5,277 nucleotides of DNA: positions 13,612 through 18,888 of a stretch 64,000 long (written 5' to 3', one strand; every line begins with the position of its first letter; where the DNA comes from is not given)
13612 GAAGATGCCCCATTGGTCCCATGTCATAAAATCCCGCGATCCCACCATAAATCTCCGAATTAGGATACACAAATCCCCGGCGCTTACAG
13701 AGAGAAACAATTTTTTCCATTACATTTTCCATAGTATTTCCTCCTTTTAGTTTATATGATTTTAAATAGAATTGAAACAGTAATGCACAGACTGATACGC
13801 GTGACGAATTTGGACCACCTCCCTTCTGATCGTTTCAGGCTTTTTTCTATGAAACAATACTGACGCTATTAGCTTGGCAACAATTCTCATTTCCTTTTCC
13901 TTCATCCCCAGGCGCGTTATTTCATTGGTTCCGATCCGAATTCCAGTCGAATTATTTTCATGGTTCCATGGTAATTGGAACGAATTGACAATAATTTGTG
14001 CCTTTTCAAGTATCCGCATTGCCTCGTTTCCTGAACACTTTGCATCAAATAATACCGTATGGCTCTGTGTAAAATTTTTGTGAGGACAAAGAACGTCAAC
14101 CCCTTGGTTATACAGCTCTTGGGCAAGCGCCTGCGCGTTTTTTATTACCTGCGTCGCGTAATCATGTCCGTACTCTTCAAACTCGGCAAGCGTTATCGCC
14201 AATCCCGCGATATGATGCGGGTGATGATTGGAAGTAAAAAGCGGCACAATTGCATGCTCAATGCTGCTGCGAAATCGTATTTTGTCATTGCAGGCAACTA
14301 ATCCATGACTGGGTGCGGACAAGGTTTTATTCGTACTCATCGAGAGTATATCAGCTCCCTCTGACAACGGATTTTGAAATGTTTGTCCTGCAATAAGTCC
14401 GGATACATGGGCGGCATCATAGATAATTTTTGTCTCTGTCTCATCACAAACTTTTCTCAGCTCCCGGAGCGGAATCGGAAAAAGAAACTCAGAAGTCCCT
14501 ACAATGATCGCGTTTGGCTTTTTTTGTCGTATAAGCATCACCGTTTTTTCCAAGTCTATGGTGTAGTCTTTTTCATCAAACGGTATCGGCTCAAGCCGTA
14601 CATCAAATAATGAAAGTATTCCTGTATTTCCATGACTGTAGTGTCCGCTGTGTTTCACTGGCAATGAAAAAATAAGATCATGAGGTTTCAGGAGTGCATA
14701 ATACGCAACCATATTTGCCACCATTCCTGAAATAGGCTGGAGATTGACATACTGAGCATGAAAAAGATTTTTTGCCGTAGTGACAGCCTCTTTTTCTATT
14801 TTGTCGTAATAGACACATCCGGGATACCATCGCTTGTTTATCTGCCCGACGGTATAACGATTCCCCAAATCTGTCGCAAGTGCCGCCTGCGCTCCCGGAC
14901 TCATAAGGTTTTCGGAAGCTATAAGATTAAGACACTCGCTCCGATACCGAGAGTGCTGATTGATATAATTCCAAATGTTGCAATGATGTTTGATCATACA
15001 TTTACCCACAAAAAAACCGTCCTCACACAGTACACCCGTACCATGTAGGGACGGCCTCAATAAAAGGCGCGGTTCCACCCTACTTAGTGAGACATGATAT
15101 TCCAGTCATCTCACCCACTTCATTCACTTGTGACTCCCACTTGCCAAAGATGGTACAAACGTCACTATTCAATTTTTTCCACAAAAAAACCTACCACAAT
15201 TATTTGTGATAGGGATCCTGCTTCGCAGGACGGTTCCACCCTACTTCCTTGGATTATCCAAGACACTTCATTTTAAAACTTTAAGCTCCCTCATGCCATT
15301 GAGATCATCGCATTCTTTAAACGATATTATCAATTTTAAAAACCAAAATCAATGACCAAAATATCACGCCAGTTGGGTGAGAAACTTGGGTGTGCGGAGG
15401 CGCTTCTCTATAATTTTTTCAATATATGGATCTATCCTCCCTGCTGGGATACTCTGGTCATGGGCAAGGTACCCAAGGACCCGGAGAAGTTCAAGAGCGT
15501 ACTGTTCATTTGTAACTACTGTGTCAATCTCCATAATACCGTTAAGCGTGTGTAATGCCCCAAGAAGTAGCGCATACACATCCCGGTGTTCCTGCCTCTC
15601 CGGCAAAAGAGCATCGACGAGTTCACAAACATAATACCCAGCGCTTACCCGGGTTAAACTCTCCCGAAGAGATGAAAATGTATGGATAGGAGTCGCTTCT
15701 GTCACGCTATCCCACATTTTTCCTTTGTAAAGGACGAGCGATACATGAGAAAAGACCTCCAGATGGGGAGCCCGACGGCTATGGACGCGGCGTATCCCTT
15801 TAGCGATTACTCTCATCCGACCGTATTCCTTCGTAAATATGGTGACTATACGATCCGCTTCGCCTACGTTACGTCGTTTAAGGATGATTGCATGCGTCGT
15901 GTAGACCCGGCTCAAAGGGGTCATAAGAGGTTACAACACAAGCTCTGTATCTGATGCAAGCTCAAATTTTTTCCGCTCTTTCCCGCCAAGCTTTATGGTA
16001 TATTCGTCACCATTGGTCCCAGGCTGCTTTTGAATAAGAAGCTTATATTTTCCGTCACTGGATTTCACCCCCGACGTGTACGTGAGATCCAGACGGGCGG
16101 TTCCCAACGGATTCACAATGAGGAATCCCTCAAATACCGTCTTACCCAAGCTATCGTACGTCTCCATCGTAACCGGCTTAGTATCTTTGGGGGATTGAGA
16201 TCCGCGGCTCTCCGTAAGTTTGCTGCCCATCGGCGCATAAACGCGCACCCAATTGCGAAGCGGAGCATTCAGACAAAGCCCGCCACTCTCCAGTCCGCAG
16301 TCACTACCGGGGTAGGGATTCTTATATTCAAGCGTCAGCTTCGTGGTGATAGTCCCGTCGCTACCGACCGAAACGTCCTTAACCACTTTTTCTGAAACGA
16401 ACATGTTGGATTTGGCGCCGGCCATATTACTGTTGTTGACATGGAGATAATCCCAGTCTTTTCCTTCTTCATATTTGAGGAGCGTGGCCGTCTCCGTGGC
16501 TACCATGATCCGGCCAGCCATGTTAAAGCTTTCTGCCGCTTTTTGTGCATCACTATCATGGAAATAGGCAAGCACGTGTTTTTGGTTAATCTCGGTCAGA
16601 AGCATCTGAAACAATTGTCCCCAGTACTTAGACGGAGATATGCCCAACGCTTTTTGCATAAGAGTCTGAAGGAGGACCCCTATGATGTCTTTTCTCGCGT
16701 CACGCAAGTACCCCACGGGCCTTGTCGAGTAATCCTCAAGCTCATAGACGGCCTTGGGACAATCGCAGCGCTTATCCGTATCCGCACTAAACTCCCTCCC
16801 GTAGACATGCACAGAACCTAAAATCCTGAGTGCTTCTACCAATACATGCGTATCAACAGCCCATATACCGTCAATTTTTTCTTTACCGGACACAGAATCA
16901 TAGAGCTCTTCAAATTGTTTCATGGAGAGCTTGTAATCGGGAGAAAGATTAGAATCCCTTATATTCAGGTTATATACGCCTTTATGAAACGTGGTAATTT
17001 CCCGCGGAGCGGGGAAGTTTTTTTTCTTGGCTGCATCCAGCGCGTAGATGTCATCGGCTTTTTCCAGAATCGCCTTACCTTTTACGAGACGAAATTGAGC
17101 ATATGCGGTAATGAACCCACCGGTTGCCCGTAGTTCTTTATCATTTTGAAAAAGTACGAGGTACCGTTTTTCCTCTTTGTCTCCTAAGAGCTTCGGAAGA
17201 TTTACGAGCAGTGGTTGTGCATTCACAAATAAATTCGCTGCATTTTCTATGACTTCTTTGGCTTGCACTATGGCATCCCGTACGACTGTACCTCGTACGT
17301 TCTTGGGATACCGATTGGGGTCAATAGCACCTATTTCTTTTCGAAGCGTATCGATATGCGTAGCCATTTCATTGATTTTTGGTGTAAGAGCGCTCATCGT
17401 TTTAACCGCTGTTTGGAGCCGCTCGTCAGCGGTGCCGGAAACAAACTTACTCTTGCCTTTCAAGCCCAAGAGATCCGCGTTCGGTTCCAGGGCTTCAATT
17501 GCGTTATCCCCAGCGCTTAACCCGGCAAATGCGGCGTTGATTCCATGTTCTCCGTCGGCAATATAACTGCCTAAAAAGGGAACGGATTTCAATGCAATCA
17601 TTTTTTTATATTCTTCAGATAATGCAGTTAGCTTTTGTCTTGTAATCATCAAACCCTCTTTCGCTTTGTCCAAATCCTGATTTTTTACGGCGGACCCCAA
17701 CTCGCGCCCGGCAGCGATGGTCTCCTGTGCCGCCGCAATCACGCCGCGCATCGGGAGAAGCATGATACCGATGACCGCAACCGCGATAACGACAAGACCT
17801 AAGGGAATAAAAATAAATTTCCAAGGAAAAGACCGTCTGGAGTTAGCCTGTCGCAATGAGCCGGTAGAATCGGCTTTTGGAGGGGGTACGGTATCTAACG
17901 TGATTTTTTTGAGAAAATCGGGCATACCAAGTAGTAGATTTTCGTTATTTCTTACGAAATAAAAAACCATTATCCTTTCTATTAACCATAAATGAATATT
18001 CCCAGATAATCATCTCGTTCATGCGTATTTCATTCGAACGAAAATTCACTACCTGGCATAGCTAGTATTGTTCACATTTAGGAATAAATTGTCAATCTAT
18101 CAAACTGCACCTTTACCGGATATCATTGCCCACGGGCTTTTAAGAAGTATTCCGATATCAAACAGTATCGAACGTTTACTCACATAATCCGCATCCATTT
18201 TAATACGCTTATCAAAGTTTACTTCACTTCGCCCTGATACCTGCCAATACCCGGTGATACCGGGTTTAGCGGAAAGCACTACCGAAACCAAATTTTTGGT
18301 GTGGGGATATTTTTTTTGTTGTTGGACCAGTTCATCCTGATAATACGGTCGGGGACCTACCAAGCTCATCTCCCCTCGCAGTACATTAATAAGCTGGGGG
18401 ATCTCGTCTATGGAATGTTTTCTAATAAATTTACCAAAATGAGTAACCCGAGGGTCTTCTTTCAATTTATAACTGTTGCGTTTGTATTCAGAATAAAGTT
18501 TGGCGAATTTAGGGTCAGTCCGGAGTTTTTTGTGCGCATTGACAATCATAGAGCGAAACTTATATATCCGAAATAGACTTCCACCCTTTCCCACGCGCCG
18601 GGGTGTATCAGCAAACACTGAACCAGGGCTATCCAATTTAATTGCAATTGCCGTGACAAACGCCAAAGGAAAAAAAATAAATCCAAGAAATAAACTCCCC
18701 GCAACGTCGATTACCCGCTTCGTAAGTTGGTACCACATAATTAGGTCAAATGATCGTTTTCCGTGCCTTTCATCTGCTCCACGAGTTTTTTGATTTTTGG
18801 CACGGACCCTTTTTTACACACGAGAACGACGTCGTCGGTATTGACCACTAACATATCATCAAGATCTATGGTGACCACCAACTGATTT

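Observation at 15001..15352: Tandem T-box-like leader (UGGA bulge, fits tRNA-Gly) controlling a glyA-glyQS operon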

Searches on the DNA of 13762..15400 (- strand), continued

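Call 67: search_rna_families(sources=[L017, L018, L019, L020, L024, L029, L030, L032, L033, L043, L045, L031, L022, L025, L028, L057, L048, L042, L027], threshold=gathering)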
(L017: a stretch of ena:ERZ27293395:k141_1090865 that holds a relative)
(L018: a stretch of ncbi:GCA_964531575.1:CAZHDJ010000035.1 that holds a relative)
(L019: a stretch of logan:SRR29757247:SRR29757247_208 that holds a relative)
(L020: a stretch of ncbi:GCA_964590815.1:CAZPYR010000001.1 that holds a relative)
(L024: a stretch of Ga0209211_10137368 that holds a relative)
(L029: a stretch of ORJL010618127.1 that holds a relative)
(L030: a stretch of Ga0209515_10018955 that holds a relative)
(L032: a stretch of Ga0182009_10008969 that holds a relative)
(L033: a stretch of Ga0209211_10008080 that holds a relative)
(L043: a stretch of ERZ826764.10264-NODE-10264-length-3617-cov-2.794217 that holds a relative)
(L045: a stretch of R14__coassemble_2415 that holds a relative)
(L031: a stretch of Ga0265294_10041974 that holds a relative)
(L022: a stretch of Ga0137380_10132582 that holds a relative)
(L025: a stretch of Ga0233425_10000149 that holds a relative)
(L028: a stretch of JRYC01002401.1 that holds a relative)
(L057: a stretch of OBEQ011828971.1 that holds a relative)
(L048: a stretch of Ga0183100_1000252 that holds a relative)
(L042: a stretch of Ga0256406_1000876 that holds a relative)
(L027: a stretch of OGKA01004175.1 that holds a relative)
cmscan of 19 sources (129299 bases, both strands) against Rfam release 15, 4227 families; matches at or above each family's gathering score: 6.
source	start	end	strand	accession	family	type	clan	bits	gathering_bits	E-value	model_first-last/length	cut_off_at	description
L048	7054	7325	-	RF00230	T-box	Cis-reg; leader;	-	130.4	93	2.3e-28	1-219/219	no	T-box leader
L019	980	1052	-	RF00005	tRNA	Gene; tRNA;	CL00001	71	29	3.4e-13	1-71/71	no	tRNA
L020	827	900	+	RF00005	tRNA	Gene; tRNA;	CL00001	66.9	29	4.4e-12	1-71/71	no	tRNA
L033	5849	5920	-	RF00005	tRNA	Gene; tRNA;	CL00001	66.8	29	4.9e-12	1-71/71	no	tRNA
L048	7431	7504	+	RF00005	tRNA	Gene; tRNA;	CL00001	62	29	9.8e-11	1-71/71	no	tRNA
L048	7533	7606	+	RF00005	tRNA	Gene; tRNA;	CL00001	62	29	9.8e-11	1-71/71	no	tRNA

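Call 75: search_rna_families(sources=[L043, L045, L031, L022, L057, L017, L018, L020, L024, L029], threshold=evalue, max_evalue=0.01)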
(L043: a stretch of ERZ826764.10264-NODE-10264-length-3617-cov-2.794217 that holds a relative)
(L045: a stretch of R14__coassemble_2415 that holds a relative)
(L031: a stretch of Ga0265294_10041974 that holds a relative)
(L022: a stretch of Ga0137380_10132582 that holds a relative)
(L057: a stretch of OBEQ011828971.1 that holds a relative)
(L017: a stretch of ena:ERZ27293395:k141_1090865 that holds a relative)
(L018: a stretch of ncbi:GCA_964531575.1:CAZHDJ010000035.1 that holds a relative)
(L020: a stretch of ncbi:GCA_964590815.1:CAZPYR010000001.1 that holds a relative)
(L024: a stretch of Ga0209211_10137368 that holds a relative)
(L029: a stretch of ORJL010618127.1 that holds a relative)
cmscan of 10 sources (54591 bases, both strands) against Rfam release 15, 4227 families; matches with E-value up to 0.01: 17.
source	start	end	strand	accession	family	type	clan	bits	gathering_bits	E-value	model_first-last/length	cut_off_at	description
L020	2581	2776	+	RF00230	T-box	Cis-reg; leader;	-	77.8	93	3.3e-15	1-219/219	no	T-box leader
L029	40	236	+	RF00230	T-box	Cis-reg; leader;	-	77.1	93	5.1e-15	1-219/219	no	T-box leader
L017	1704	1894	+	RF00230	T-box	Cis-reg; leader;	-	70.8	93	2.2e-13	1-219/219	no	T-box leader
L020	827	900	+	RF00005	tRNA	Gene; tRNA;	CL00001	66.9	29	1.9e-12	1-71/71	no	tRNA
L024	1419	1539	+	RF00230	T-box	Cis-reg; leader;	-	59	93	2.4e-10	1-219/219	no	T-box leader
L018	2301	2408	+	RF00230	T-box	Cis-reg; leader;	-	49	93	8.7e-08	1-219/219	no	T-box leader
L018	2433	2565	+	RF00230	T-box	Cis-reg; leader;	-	48.1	93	1.5e-07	1-219/219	no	T-box leader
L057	2063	2178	+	RF00230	T-box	Cis-reg; leader;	-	47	93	2.9e-07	1-219/219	no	T-box leader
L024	1540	1676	+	RF00230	T-box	Cis-reg; leader;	-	47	93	2.9e-07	1-219/219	no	T-box leader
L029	284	404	+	RF00230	T-box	Cis-reg; leader;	-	44.8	93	1.1e-06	1-219/219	no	T-box leader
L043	1886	1999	-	RF00230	T-box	Cis-reg; leader;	-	44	93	1.7e-06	1-219/219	no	T-box leader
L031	678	776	+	RF00230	T-box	Cis-reg; leader;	-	43.9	93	1.9e-06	1-219/219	no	T-box leader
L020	2822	2951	+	RF00230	T-box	Cis-reg; leader;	-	40.7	93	1.2e-05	1-219/219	no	T-box leader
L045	1410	1515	+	RF00230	T-box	Cis-reg; leader;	-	40.2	93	1.7e-05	1-219/219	no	T-box leader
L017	1933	2056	+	RF00230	T-box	Cis-reg; leader;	-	39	93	3.4e-05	1-219/219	no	T-box leader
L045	2992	3048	+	RF02580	tsr31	Gene; sRNA;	-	38.3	50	0.0072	1-70/70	no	S. aureus tsr31 small RNA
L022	657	791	-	RF00230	T-box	Cis-reg; leader;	-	34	93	0.00066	1-219/219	no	T-box leader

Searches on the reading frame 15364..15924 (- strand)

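Call 9: search_protein_families(library=ncbifam, proteins=[window:15364-15924:-])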
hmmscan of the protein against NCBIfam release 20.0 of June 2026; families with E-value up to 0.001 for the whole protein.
window:15364-15924:- (186 aa): 1 family
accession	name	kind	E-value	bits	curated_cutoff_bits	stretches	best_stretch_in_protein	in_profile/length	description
TIGR00613.1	reco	equivalog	1.4e-31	109.8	48.7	1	10-153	3-144/239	DNA repair protein RecO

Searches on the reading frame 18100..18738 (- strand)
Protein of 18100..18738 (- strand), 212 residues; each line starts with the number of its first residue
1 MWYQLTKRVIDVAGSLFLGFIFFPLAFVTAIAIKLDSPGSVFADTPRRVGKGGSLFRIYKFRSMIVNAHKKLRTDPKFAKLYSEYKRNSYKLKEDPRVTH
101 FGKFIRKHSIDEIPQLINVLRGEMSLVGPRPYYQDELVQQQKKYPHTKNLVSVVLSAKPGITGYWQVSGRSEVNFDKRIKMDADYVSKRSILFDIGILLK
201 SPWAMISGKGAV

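Call 9: search_protein_families(library=ncbifam, proteins=[window:18100-18738:-])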
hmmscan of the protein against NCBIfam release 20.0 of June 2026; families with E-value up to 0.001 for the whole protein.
window:18100-18738:- (212 aa): 10 families
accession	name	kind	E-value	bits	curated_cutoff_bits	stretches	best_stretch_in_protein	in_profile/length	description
TIGR03025.1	EPS_sugtrans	subfamily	3.1e-71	240.9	295.55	1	2-211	253-444/445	exopolysaccharide biosynthesis polyprenyl glycosylphosphotransferase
TIGR03022.1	WbaP_sugtrans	subfamily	9.1e-68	229.6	403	1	4-211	256-455/456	undecaprenyl-phosphate galactose phosphotransferase WbaP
TIGR03023.1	WcaJ_sugtrans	equivalog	2e-57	195.5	410.75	1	2-211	258-452/453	undecaprenyl-phosphate glucose phosphotransferase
NF052601.1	undeca_RfbP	equivalog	6.2e-56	189.4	330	1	4-203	42-233/244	undecaprenyl-phosphate galactose phosphotransferase family protein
NF041877.1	EPS_EpsZ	equivalog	1e-48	166.1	800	1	6-211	265-458/459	exopolysaccharide biosynthesis polyisoprenyl-phosphate hexose-1-phosphate transferase EpsZ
NF011751.0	PRK15204.1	equivalog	5.6e-44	150.5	907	1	5-210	278-474/476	undecaprenyl-phosphate galactose phosphotransferase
TIGR03013.1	EpsB_2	subfamily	1.3e-39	136.6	393.35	1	4-211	252-442/443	TIGR03013 family XrtA/PEP-CTERM system glycosyltransferase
NF007518.0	PRK10124.1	equivalog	3.8e-30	105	684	1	4-199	271-451/464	undecaprenyl-phosphate glucose phosphotransferase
NF050817.1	PolSacchBiosHfsE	equivalog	1.8e-28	99.5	750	1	5-199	270-453/467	polysaccharide biosynthesis protein HfsE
NF045514.1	glycotran_HepC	equivalog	2.9e-25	88.8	140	1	3-133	113-213/220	heterocyst development glycosyltransferase HepC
